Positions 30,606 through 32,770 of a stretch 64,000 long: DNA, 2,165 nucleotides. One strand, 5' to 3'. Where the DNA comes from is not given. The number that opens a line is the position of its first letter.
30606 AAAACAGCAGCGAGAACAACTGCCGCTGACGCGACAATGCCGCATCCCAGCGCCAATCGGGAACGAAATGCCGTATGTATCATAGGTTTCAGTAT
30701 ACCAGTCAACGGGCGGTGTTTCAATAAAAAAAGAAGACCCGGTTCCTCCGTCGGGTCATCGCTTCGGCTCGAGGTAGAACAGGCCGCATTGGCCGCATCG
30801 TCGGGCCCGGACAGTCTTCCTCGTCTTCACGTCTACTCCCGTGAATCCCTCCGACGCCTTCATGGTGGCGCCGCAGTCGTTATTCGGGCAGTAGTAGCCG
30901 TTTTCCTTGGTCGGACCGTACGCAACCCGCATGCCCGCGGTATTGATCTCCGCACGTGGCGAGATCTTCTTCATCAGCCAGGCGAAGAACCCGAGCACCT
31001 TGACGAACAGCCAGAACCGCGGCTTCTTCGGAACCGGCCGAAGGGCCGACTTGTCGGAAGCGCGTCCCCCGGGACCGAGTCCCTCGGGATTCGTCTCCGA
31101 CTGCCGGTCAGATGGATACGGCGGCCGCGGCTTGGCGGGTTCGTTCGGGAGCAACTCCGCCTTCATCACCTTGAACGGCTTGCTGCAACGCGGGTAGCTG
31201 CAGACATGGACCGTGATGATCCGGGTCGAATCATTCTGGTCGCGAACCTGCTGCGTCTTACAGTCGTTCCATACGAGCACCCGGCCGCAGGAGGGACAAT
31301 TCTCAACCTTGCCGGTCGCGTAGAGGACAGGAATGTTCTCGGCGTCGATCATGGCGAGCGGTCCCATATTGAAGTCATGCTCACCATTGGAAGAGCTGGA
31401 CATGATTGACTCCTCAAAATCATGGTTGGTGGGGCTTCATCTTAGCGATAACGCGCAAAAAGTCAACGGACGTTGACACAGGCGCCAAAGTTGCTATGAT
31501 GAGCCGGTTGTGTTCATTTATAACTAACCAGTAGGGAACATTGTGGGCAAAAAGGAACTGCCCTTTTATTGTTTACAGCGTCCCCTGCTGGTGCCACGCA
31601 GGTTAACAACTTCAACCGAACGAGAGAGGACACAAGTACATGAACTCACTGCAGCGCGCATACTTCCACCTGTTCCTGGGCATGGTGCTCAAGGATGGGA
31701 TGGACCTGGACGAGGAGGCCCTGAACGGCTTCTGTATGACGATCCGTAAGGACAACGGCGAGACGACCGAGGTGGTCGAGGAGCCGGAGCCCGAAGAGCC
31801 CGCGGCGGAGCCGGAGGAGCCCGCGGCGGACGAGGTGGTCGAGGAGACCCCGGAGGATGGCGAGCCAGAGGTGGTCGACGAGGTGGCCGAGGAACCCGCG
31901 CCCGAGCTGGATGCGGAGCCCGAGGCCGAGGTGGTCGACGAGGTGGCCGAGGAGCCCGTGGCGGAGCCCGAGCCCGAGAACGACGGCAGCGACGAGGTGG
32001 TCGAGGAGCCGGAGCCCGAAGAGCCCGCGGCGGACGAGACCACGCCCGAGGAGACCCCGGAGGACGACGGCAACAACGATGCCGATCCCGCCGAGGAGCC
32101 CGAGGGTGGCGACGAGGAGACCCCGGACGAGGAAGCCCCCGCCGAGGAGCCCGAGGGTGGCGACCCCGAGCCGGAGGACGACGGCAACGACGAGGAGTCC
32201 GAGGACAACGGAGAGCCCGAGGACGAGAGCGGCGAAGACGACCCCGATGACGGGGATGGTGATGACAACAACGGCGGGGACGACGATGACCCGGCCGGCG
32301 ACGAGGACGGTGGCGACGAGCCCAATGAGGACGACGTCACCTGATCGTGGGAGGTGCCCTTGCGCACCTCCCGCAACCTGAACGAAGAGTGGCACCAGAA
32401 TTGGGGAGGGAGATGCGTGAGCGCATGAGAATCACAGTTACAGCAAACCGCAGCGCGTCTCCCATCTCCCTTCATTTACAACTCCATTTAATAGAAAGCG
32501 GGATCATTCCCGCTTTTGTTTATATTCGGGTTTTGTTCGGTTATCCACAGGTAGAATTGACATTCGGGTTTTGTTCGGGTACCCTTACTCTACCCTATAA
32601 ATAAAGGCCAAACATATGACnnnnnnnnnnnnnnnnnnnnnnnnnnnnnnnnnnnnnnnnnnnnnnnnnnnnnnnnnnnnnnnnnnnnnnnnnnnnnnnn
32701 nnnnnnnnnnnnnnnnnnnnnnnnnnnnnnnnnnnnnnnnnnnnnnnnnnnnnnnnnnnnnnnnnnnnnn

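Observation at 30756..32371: Second GC-rich island: double zinc-ribbon membrane protein divergent from a hyper-acidic tandem-repeat protein, with a palindromic operator over the promoter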

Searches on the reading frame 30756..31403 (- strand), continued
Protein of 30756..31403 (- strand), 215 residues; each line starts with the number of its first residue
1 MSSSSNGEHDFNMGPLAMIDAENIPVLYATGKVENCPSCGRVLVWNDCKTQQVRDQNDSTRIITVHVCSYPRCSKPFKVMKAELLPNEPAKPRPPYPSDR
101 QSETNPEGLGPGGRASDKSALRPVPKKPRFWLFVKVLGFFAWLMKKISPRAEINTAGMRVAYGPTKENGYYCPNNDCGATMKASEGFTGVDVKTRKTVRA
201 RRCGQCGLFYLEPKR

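Call 107: find_related_loci(query=A1, collection=viral_contigs, flank=5000)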
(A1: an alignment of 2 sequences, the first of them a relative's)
Query A1 (215 aa) in viral_contigs; peptide patterns used: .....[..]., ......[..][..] (x = any residue, [..] = any of these).
52 stretches matched a pattern, but none encodes a relative of the query by tblastn (E <= 1e-3).

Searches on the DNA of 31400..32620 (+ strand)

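Call 62: search_rna_families(source=window, start=31400, end=32620, threshold=evalue, max_evalue=5)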
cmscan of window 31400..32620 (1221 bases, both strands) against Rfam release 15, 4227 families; matches with E-value up to 5: 3.
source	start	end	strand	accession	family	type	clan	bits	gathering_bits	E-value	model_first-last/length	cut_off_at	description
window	32417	32520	+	RF01820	RsaE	Gene; sRNA;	-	18.2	79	3.6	1-112/112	no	RNA Staph. aureus E (RoxS)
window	31919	31961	+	RF01276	sR53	Gene; snRNA; snoRNA; CD-box;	-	14.2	49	1.8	1-60/60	no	Small nucleolar RNA sR53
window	32229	32373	+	RF02405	P34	Gene; sRNA;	-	12.4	44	2.2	1-399/399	no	Pseudomonas sRNA P34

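Call 64: build_rna_model(alignment_id=A6)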
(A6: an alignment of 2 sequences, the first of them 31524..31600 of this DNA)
Model R1 built from alignment A6 (2 sequences, 82 columns); structure: RNAalifold consensus.
model positions 82; base pairs 24; branch points 0; effective number of sequences 1.47; information 0.692 bits per position. Calibrated on 0.2 Mb of random sequence (short: E-values are rough).
structure used (alignment columns):
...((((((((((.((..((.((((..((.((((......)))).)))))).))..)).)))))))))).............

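Call 65: search_with_rna_model(model_id=R1, sources=[window, L001, L002, L003, L004, L005, L006, L007, L008, L009, L010], max_evalue=10)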
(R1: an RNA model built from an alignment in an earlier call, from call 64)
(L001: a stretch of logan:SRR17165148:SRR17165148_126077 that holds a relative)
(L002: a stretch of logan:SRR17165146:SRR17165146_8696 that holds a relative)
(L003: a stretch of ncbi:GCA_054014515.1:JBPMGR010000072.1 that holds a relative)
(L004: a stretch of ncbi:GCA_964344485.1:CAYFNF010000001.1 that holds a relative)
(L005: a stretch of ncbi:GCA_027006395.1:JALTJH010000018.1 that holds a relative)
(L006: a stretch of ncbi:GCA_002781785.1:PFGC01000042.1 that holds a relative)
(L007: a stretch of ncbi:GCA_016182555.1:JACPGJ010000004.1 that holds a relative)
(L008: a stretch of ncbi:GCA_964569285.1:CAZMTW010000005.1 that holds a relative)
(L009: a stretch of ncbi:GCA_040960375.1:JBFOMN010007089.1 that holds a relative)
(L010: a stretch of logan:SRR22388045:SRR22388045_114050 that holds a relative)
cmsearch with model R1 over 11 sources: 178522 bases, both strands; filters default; matches with E-value up to 10: 6.
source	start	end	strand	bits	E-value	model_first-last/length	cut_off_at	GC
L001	305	384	-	98.5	1.7e-21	1-82/82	no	0.51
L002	305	384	-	98.5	1.7e-21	1-82/82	no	0.51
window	31524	31600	+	92.8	4.2e-20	1-82/82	no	0.51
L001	315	394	+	35.5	3.8e-06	1-82/82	no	0.5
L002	315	394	+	35.5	3.8e-06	1-82/82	no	0.5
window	31527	31592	-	24.2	0.0022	4-69/82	no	0.48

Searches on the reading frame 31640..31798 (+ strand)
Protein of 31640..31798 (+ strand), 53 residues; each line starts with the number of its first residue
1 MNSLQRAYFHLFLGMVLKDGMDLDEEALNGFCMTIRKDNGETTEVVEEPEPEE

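Call 49: search_protein_families(library=pfam, proteins=[window:31640-31780:+], max_evalue=0.5)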
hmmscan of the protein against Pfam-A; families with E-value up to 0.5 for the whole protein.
window:31640-31780:+ (47 aa): 0 families

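Call 80: search_solved_structures(query=window:31640-31798:+, max_evalue=10)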
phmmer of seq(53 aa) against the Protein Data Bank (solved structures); distinct sequences matched with E-value up to 10: 17.
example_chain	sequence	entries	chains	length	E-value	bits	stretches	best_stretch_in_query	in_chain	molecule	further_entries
8pql_U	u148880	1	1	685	8e-06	29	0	9-47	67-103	Ubiquitin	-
8q7r_U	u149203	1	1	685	8.3e-06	28.9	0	9-47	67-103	Ubiquitin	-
8pql_E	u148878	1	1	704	1.3e-05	28.3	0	9-47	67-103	Polyubiquitin-C,Nucleotide exchange factor SIL1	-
5h7a_C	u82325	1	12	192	0.0062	20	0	22-48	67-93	Immunoglobulin G-binding protein A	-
5b83_A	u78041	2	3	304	0.0089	19.5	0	9-47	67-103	tetra ubiquitin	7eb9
7yui_A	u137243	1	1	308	0.015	18.8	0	9-47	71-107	Polyubiquitin-C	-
5h79_D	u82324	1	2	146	0.068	16.8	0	21-48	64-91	Immunoglobulin G-binding protein A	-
4npf_Y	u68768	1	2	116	0.082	16.5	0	22-48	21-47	Immunoglobulin G-binding protein A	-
5h07_A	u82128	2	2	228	0.2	15.3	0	9-47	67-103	Polyubiquitin-C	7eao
7tta_A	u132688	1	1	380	1.2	12.9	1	12-44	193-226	Putative cytochrome P450 hydroxylase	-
7ttb_A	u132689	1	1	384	1.2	12.9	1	12-44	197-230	Putative cytochrome P450 hydroxylase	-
7tto_A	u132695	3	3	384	1.2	12.9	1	12-44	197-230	cytochrome P450 hydroxylase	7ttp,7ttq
6m7l_A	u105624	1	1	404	1.3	12.8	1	12-44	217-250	Putative cytochrome P450 hydroxylase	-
5vix_A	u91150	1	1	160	1.6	12.5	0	9-47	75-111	Polyubiquitin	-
9qbj_I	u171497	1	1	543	1.7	12.4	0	22-48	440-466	Maltose/maltodextrin-binding periplasmic protein,Immunoglobulin G-binding protein A,Immuno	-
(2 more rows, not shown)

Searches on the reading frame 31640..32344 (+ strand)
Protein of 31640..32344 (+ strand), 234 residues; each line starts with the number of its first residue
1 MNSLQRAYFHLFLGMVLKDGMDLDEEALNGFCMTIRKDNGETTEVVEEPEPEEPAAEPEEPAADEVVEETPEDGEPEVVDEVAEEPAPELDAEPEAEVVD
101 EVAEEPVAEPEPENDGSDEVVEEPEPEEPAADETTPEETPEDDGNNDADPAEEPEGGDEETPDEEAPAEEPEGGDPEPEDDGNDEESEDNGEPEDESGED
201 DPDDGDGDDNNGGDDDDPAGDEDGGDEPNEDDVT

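Call 4: search_protein_families(library=pfam, proteins=[window:31640-32344:+], max_evalue=1)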
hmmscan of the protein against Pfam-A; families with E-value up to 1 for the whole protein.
window:31640-32344:+ (234 aa): 0 families

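Call 14: find_homologous_proteins(query=window:31640-32344:+)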
Query window:31640-32344:+: 8000 candidates shared short words with the query, none scored E <= 0.001.

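Call 17: list_cluster_members(proteins=[window:31640-32341:+, window:31615-32475:-, window:31649-32395:-, window:32616-33233:+, window:16049-17362:-, window:17610-17960:-])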
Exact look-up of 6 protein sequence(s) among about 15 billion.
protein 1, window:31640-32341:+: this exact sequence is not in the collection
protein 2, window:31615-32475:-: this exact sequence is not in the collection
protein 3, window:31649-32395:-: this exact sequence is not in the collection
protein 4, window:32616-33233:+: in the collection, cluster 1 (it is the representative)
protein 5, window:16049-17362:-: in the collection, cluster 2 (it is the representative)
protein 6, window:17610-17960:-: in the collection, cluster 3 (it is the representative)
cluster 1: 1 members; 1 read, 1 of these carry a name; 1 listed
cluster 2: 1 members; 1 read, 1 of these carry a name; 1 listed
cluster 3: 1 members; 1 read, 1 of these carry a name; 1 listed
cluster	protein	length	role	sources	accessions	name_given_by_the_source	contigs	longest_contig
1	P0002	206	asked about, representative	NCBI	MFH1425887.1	MAG: transcriptional repressor LexA [Candidatus Kerfeldbacteria bacterium]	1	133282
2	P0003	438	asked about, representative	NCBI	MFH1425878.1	MAG: hypothetical protein ABIG66_00380 [Candidatus Kerfeldbacteria bacterium]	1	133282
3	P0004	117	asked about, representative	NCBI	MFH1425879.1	MAG: hypothetical protein ABIG66_00385 [Candidatus Kerfeldbacteria bacterium]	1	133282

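Call 19: list_cluster_members(proteins=[window:31682-32341:+, window:31685-32341:+, window:31700-32341:+, window:31736-32341:+, window:31772-32341:+, window:31615-32376:-, window:31615-32367:-, window:31615-32340:-, window:31615-32325:-, window:31857-32378:+])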
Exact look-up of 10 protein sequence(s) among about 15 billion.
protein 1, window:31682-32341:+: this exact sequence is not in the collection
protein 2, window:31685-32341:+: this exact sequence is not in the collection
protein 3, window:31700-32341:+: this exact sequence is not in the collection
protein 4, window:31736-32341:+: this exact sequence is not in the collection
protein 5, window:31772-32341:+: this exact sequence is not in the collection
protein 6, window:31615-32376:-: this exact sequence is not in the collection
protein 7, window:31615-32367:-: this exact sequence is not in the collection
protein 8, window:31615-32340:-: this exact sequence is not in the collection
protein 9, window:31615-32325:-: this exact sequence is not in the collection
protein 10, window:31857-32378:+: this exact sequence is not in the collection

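Call 48: search_protein_families(library=phrogs, proteins=[window:31640-32344:+, P0003, P0004], max_evalue=0.1)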
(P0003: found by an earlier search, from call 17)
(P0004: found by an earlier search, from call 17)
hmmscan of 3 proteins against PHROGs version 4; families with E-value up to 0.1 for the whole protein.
window:31640-32344:+ (234 aa): 0 families

P0003 (438 aa): 0 families

P0004 (117 aa): 0 families

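Call 49: search_protein_families(library=pfam, proteins=[P0003, P0004], max_evalue=0.5)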
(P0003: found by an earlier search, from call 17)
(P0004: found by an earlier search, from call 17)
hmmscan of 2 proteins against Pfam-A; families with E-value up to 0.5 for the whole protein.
P0003 (438 aa): 0 families

P0004 (117 aa): 0 families

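Call 50: search_protein_families(library=padloc, proteins=[window:31640-32344:+], max_evalue=0.1)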
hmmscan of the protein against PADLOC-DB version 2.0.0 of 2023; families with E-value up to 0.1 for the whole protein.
window:31640-32344:+ (234 aa): 0 families

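Call 98: search_protein_families(library=ncbifam, proteins=[window:31640-32344:+], max_evalue=0.1)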
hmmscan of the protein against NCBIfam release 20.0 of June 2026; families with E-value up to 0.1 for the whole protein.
window:31640-32344:+ (234 aa): 0 families

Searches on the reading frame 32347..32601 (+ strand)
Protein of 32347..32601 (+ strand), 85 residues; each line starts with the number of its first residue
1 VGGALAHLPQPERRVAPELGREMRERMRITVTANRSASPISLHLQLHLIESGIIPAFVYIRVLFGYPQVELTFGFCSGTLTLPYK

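Call 111: list_cluster_members(proteins=[window:32347-32601:+, window:31543-31746:+, window:32340-32465:-, window:31615-32271:-, window:31615-32268:-, window:31615-32208:-, window:31835-32341:+, window:31871-32341:+, window:33247-33540:+, window:31615-32187:-])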
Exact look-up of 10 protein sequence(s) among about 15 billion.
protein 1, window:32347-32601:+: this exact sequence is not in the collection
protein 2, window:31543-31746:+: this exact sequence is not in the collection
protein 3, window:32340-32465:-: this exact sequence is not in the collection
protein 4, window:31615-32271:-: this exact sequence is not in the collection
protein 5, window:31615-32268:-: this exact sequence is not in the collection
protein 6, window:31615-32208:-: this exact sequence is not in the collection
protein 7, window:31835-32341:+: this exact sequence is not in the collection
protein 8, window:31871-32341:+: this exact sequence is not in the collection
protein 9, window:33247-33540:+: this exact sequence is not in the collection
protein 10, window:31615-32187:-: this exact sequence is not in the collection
